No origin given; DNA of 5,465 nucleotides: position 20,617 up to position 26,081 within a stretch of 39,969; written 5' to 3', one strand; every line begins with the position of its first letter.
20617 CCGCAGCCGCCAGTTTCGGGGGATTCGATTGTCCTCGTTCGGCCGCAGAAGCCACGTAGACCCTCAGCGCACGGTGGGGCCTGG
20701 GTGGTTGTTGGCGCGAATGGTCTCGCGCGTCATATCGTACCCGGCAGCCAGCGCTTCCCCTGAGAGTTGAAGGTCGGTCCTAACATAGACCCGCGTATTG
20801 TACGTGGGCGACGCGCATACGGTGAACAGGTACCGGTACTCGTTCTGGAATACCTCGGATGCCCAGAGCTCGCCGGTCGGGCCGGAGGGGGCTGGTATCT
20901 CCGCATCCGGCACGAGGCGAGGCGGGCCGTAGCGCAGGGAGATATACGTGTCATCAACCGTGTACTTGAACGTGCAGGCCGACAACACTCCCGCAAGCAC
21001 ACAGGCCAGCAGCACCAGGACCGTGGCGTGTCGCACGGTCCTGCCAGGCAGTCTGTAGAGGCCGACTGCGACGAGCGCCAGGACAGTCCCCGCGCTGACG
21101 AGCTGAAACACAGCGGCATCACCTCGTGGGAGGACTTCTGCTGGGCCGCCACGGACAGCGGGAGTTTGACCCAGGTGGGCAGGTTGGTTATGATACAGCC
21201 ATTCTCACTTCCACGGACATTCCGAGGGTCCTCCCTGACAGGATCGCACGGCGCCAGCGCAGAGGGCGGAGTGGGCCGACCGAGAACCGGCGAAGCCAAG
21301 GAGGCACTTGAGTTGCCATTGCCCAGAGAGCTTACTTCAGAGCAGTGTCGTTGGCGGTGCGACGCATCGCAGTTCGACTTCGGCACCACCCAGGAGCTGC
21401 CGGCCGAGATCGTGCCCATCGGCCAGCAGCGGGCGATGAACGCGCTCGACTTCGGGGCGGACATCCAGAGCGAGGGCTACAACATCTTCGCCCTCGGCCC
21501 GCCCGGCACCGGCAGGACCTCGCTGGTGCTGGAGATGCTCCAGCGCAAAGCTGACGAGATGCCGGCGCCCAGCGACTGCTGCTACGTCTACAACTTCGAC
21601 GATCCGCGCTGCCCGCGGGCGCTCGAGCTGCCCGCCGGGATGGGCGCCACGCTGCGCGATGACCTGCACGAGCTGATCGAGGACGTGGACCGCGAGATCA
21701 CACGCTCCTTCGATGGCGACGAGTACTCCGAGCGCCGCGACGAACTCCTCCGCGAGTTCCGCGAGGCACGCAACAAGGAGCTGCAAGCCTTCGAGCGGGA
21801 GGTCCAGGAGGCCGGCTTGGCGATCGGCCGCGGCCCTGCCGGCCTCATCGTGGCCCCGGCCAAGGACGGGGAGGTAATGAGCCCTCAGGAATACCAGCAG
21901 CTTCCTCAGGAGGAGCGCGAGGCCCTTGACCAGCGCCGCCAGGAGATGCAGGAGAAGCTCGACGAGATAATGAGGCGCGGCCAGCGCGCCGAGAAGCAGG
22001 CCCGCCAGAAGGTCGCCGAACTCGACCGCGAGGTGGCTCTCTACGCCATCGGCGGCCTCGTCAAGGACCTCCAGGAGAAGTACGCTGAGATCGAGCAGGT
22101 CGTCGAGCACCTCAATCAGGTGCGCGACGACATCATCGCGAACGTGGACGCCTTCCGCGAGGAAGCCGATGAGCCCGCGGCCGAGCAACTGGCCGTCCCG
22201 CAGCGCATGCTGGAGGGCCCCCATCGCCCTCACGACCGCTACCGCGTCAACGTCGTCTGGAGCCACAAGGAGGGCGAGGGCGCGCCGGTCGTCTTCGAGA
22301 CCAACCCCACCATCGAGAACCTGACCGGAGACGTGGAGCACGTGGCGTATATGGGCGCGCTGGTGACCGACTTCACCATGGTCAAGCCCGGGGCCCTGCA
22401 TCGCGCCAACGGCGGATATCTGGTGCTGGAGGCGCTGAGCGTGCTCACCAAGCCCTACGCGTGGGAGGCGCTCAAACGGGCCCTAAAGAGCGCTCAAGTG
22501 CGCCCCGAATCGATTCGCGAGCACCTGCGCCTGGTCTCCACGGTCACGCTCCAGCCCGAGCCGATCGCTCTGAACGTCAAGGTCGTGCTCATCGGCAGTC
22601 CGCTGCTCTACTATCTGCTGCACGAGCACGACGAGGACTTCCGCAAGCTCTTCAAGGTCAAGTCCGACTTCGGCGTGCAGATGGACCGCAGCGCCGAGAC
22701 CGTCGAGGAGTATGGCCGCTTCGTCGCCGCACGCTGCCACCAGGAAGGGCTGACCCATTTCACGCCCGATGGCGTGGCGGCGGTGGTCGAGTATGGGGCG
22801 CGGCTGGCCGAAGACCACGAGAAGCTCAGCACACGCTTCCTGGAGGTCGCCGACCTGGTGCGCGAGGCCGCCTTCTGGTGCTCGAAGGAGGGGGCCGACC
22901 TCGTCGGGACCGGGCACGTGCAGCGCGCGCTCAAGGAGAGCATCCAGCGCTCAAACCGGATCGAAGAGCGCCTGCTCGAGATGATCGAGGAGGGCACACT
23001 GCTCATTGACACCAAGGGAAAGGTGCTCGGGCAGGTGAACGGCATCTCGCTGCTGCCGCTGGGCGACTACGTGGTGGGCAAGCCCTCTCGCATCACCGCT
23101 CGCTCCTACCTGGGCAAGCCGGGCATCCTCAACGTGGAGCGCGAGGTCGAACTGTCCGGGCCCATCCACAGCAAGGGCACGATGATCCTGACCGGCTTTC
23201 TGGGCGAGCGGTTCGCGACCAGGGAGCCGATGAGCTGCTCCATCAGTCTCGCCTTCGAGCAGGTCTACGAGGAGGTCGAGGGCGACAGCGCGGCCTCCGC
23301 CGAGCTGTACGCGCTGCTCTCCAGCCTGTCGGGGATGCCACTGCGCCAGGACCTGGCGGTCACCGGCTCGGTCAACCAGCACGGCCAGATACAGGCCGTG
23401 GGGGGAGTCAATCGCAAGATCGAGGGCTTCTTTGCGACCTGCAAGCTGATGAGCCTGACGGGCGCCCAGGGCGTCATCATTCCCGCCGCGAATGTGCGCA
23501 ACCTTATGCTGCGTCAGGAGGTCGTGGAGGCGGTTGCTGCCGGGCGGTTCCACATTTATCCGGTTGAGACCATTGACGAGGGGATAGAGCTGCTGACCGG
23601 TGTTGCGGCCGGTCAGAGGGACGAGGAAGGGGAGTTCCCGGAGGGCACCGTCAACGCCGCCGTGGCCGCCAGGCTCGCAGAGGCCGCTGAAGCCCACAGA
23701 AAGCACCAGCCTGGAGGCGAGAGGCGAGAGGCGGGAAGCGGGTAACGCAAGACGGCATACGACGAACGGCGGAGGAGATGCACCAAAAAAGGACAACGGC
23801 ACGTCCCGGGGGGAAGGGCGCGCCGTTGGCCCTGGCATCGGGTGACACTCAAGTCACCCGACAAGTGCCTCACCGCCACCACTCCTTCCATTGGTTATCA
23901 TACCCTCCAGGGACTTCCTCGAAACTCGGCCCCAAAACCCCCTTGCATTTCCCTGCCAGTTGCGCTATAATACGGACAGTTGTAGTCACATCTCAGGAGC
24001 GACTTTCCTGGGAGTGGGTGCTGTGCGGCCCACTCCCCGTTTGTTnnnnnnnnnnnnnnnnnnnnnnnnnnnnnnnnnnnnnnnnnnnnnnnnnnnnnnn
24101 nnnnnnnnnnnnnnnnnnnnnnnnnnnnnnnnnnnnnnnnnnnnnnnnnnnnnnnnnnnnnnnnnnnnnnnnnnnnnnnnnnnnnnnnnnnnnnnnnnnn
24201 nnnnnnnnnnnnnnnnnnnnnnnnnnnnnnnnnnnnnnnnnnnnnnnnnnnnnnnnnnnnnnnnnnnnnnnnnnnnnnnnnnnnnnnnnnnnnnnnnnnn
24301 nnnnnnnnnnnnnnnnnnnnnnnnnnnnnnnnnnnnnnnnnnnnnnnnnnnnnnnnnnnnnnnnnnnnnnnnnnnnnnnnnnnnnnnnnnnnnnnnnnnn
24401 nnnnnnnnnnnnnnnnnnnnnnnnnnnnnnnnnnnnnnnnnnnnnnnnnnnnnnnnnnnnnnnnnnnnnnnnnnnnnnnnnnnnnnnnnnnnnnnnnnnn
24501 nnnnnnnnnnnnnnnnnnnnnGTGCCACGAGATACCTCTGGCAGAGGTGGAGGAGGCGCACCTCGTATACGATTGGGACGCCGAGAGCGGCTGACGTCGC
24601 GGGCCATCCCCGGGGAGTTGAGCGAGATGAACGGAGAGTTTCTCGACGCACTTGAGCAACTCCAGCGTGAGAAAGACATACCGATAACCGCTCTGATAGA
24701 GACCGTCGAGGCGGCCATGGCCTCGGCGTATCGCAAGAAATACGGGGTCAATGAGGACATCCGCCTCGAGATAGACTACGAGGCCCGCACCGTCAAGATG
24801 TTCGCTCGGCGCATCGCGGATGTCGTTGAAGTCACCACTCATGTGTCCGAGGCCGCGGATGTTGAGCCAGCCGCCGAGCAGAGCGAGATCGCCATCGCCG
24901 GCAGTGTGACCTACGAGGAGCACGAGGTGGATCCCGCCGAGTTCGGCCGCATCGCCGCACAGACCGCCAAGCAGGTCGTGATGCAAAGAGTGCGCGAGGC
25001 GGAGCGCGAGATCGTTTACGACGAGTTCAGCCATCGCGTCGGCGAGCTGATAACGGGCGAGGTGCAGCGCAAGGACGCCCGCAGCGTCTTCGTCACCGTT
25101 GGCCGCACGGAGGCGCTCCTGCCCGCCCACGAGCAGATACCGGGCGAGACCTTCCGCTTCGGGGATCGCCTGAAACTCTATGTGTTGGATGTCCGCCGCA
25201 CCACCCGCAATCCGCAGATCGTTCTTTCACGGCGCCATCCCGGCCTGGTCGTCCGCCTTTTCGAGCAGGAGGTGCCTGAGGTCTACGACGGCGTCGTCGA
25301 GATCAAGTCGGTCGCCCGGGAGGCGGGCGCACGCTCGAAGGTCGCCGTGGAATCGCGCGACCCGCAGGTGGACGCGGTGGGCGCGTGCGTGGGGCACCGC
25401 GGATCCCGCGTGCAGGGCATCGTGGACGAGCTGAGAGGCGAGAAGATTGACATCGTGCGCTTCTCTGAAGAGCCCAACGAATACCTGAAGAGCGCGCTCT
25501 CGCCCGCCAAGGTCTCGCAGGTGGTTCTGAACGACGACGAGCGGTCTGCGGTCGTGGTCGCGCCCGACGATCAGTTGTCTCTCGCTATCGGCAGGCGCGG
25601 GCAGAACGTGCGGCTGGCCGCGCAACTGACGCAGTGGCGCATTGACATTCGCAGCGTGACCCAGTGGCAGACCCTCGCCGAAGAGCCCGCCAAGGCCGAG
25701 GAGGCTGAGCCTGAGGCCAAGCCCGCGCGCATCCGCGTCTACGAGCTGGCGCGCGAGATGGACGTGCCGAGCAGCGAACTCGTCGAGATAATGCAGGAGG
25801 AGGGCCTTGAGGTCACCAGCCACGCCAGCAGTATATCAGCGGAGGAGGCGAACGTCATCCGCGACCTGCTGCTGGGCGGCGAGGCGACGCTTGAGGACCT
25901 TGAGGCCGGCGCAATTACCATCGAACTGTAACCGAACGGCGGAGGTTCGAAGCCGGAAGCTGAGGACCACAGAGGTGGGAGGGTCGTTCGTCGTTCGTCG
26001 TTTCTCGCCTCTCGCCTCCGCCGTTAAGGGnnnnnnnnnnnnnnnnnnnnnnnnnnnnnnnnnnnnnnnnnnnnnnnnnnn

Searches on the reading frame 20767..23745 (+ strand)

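Call 60: search_protein_families(library=pfam, max_evalue=0.001, proteins=[window:20767-23745:+])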
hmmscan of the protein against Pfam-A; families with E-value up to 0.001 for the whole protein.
window:20767-23745:+ (992 aa): 5 families
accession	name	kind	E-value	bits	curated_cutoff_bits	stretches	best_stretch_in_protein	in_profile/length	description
PF13654.12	AAA_32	-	5.9e-55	185.3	21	1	504-635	1-132/133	LonB-like, AAA domain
PF20436.4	LonB_AAA-LID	-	1e-24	86.7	22.4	1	664-728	1-65/65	Archaeal LonB, AAA+ ATPase LID domain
PF20437.3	LonC_helical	-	3e-17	62.8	24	1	270-303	1-34/34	Lon-like LonC helical domain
PF05362.19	Lon_C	-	1.4e-08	35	21.1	1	838-941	108-200/205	Lon protease (S16) C-terminal proteolytic domain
PF13086.12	AAA_11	-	0.00066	20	27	0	244-261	24-41/257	AAA domain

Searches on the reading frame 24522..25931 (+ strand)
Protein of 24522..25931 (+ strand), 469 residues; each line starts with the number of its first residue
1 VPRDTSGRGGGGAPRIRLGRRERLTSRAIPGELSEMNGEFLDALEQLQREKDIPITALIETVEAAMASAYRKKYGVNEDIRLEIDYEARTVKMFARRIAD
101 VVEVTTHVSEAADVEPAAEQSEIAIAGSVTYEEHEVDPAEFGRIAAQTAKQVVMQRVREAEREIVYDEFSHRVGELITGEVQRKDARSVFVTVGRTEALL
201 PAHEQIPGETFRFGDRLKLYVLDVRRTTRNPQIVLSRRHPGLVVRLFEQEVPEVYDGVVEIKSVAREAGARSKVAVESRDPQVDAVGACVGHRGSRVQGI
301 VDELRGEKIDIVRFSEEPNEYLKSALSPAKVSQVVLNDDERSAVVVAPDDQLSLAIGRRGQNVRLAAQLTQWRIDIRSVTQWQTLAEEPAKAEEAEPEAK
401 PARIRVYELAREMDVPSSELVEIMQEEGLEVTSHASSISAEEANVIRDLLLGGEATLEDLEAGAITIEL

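Call 63: search_protein_families(library=pfam, max_evalue=0.001, proteins=[window:24522-25931:+])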
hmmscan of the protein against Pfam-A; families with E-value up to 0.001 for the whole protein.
window:24522-25931:+ (469 aa): 5 families
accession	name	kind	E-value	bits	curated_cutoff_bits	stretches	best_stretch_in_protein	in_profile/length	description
PF13184.12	KH_5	-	8e-28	96.8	27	1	268-334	1-67/69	NusA-like KH domain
PF08529.16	NusA_N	-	1.3e-26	93.5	23.8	1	39-163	1-119/119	NusA N-terminal domain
PF04760.21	IF2_N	-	2.8e-12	46.6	25.3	1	401-448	1-48/53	Translation initiation factor IF-2, N-terminal region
PF00575.29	S1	-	7.4e-10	39.5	22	1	171-233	2-71/74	S1 RNA binding domain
PF07650.23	KH_2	-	0.00049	20.3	22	0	319-374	3-58/78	KH domain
